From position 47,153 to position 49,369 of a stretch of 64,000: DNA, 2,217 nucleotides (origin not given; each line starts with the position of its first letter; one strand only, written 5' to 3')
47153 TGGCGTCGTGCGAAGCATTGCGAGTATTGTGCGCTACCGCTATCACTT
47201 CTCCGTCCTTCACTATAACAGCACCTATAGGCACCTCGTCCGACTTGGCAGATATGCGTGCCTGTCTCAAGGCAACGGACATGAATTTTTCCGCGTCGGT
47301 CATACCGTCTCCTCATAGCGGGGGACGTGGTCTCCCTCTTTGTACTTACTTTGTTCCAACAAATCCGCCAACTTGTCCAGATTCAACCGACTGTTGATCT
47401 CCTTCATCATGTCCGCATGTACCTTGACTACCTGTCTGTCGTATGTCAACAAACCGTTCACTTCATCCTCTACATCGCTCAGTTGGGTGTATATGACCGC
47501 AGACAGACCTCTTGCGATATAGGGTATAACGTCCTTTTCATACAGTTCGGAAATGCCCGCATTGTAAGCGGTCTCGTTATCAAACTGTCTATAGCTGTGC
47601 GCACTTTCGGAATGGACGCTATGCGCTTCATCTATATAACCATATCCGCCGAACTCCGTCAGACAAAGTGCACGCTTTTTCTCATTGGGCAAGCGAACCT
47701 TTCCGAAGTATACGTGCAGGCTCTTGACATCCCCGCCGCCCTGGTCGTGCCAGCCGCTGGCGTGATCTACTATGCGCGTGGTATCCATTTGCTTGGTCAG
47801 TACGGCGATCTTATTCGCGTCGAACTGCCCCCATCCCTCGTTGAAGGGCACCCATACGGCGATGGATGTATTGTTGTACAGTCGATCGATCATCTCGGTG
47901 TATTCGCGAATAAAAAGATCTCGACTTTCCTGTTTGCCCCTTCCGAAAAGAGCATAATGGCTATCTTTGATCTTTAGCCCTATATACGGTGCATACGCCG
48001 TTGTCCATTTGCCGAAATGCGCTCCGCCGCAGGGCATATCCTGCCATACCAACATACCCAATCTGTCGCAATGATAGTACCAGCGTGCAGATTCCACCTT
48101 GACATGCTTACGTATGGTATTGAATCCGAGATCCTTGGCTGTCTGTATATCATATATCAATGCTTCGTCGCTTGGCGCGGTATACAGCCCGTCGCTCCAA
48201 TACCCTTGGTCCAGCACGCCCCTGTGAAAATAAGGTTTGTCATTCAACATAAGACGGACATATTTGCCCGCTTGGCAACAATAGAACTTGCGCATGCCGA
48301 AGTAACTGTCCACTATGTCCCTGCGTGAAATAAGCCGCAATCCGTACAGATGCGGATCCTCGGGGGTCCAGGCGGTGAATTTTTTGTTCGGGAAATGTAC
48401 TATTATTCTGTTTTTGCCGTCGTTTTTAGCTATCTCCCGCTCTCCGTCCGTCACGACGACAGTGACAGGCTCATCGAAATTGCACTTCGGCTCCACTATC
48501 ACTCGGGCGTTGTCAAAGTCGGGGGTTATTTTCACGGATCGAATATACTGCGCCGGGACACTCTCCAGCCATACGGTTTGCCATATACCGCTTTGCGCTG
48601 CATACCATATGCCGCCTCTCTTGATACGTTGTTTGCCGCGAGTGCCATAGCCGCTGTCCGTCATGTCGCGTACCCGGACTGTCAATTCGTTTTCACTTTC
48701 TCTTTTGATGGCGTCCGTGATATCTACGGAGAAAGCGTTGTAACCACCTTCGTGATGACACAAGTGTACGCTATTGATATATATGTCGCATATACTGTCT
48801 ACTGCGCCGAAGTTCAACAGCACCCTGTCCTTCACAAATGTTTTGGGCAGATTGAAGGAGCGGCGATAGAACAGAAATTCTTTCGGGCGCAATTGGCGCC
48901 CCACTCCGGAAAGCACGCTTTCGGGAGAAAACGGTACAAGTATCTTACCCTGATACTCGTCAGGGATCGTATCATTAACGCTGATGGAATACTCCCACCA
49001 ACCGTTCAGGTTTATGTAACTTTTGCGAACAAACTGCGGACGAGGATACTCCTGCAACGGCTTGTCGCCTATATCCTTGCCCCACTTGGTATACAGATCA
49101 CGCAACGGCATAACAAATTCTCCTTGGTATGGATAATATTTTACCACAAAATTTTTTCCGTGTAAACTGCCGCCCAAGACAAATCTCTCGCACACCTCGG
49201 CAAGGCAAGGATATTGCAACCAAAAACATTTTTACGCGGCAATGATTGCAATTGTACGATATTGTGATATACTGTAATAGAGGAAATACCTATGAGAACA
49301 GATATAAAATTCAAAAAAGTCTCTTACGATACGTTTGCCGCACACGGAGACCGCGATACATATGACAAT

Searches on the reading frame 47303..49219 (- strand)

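Call 79: search_protein_families(library=pfam, max_evalue=0.001, proteins=[window:47303-49219:-])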
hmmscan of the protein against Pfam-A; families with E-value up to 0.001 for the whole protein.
window:47303-49219:- (639 aa): 4 families
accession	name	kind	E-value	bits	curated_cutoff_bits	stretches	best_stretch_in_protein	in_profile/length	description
PF02837.24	Glyco_hydro_2_N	-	9.8e-13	48.8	28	1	74-222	23-169/169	Glycosyl hydrolases family 2, sugar binding domain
PF22666.2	Glyco_hydro_2_N2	-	8.1e-10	39.4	27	1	117-188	51-122/167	Glycosyl hydrolase 2 galactose-binding domain-like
PF02836.23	Glyco_hydro_2_C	-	2.4e-09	37.2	21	1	323-490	8-164/302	Glycosyl hydrolases family 2, TIM barrel domain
PF00703.27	Glyco_hydro_2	-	4.7e-05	24.6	23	1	225-310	2-109/109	Glycosyl hydrolases family 2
